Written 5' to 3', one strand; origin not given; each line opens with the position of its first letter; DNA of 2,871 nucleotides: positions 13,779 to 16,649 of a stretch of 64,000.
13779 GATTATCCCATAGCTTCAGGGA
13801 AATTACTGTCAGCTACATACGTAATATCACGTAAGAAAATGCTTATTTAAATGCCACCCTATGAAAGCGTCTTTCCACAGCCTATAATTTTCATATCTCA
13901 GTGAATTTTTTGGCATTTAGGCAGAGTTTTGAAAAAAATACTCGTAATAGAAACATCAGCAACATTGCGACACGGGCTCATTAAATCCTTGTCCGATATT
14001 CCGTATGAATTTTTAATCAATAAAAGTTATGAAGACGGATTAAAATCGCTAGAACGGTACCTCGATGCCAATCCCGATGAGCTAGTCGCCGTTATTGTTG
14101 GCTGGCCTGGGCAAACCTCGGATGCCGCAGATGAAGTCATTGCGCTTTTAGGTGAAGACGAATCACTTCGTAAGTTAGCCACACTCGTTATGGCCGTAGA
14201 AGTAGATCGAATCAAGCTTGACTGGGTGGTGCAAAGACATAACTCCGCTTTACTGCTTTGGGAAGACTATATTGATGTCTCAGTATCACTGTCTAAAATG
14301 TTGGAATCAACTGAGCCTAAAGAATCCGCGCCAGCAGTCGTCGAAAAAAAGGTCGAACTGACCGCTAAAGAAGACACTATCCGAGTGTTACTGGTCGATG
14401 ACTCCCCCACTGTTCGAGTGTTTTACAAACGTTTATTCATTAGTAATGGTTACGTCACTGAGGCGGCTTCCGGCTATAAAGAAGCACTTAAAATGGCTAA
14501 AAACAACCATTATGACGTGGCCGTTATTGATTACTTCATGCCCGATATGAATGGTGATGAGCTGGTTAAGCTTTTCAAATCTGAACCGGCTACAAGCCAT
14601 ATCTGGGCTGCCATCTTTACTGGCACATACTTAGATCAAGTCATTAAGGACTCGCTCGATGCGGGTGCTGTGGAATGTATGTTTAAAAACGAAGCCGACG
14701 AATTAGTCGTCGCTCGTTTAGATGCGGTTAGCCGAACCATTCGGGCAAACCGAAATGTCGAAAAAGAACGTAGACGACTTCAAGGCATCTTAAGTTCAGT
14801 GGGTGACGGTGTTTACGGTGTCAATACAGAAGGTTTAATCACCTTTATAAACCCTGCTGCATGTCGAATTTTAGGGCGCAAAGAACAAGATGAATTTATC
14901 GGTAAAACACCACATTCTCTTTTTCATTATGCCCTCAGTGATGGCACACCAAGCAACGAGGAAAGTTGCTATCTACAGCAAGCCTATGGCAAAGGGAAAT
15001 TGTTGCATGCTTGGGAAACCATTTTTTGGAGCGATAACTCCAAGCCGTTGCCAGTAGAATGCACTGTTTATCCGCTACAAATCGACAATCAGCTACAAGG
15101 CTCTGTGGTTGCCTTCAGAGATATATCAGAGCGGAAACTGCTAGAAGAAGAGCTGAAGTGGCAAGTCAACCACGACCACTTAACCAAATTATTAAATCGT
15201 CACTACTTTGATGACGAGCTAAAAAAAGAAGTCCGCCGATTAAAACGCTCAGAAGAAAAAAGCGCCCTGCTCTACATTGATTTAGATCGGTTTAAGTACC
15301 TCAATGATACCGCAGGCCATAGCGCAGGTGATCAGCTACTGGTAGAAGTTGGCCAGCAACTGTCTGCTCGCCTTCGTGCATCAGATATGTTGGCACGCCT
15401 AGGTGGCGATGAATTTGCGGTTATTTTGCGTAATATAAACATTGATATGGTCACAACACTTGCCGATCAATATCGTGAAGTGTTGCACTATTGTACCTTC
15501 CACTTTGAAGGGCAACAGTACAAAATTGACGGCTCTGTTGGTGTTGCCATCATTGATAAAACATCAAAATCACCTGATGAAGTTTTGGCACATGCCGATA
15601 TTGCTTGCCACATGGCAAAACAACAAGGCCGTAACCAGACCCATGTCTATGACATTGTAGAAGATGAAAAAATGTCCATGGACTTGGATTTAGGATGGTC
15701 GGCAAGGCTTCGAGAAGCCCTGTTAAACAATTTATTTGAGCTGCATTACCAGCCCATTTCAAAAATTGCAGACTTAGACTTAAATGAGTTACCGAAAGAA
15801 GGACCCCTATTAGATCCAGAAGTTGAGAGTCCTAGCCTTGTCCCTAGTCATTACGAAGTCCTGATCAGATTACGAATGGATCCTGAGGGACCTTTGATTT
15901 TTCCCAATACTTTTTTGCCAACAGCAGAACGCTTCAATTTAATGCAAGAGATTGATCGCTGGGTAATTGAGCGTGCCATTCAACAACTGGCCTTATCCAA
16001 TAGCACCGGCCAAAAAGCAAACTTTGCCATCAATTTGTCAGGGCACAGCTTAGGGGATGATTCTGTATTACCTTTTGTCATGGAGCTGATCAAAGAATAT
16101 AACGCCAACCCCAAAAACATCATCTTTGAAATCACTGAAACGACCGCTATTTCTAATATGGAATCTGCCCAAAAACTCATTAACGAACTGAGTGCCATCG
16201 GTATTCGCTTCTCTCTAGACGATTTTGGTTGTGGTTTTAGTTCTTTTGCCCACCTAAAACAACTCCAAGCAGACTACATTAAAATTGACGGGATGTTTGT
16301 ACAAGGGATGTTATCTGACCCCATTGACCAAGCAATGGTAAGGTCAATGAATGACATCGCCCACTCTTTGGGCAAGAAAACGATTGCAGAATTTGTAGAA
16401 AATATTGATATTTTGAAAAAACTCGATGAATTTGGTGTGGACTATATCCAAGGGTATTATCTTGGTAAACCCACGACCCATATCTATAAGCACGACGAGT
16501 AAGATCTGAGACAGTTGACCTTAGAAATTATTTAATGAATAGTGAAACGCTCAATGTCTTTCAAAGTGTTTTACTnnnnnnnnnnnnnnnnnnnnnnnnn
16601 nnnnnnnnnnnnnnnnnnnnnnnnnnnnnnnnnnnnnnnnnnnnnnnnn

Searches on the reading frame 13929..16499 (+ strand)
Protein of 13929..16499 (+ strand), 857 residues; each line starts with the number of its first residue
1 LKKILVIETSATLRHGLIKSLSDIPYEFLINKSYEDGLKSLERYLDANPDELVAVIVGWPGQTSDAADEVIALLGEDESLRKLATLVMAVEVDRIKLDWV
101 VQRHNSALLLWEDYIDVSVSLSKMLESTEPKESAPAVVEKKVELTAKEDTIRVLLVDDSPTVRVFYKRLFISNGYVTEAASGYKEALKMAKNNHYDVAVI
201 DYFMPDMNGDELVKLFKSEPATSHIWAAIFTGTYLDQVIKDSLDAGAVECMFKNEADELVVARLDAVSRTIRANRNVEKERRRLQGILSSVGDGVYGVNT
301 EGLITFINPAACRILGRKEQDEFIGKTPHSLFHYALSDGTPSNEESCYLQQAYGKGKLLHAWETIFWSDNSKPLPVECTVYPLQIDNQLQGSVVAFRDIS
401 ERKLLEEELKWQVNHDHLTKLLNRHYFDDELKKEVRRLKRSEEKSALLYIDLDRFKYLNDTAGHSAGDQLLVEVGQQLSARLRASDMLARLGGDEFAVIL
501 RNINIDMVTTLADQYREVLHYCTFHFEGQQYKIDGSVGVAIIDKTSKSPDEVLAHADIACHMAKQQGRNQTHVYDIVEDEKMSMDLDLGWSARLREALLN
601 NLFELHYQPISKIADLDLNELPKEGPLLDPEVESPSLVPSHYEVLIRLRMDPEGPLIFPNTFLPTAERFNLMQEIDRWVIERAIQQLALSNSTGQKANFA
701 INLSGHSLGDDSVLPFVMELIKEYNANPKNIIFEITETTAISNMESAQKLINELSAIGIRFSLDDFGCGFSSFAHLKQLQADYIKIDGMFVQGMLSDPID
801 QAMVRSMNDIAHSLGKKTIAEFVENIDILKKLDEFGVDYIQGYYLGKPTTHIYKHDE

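Call 3: search_protein_families(library=pfam, proteins=[window:13929-16499:+], max_evalue=0.01)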
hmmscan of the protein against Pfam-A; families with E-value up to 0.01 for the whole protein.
window:13929-16499:+ (857 aa): 7 families
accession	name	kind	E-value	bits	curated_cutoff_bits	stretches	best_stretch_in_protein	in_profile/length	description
PF00563.25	EAL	-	7e-65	219.1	31.3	1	633-848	22-236/236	EAL domain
PF00990.26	GGDEF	-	3.8e-43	147.5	23.8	1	414-570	2-161/161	Diguanylate cyclase, GGDEF domain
PF00072.30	Response_reg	-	1.5e-17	64.2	30.2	1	153-263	1-109/111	Response regulator receiver domain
PF13426.13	PAS_9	-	5.2e-11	43.2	27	1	293-401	2-103/103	PAS domain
PF08448.16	PAS_4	-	7e-09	36.3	23.1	1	288-403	1-109/110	PAS fold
PF00989.32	PAS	-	3.1e-08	34.1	22.6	1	283-399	2-113/113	PAS fold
PF13188.13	PAS_8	-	0.00015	22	21.8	1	282-325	1-44/65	PAS domain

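Call 57: search_protein_families(library=ncbifam, proteins=[window:13929-16499:+], max_evalue=0.01)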
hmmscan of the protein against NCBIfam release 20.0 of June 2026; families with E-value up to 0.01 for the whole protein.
window:13929-16499:+ (857 aa): 105 families (the best 25 are shown)
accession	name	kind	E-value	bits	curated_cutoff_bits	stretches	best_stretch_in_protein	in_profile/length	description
NF007298.0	PRK09776.1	equivalog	5.2e-121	405.4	1135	1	273-849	546-1097/1111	diguanylate cyclase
NF045675.1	PhdiestaseDibA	equivalog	4.4e-91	306.1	980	2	265-616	61-404/623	phosphodiesterase DibA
NF007474.0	PRK10060.1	equivalog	2.1e-73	247.6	782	2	642-849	439-645/663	cyclic di-GMP phosphodiesterase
NF053781.1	cdiGMPphdstlr2612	equivalog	2e-67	227.8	1600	1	386-849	813-1256/1268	Tlr1612 family c-di-GMP phosphodiesterase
NF008467.0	PRK11359.1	equivalog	5.3e-59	200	857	1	409-849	372-783/800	oxygen-sensing cyclic-di-GMP phosphodiesterase DosP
NF052458.1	PhdiestGepA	equivalog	5.3e-52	177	1200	1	395-849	406-832/840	phosphodiesterase GepA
NF007135.0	PRK09581.1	equivalog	4.1e-50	170.9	474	2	403-571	283-452/457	PleD family two-component system response regulator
NF045673.1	c-di-GMPRcptLapD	equivalog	6.8e-49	166.7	1020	1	406-850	229-646/647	cyclic di-GMP receptor LapD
NF008807.1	PRK11829.1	equivalog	3.9e-44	150.8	733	1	418-848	247-652/670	biofilm formation regulator HmsP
NF007423.1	PRK09966.1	equivalog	1.7e-43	149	325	1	407-564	233-390/390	diguanylate cyclase DgcN/YfiN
TIGR00254.1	GGDEF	domain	6.4e-41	139.9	37.4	1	409-573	1-166/168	diguanylate cyclase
NF047654.1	DiguCycDgcRLepto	equivalog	4.4e-39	134.2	500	2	403-570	123-292/295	diguanylate cyclase DgcR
NF038266.1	diguan_SiaD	equivalog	2.3e-38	132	290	1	405-570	86-251/252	biofilm regulation diguanylate cyclase SiaD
NF008281.1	PRK11059.1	equivalog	8.5e-36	123.4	663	1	411-849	219-630/633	RNase E specificity factor CsrD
NF051473.1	DigCycDgcsShew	equivalog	3.4e-35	121.8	400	1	408-571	130-288/291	diguanylate cyclase DgcS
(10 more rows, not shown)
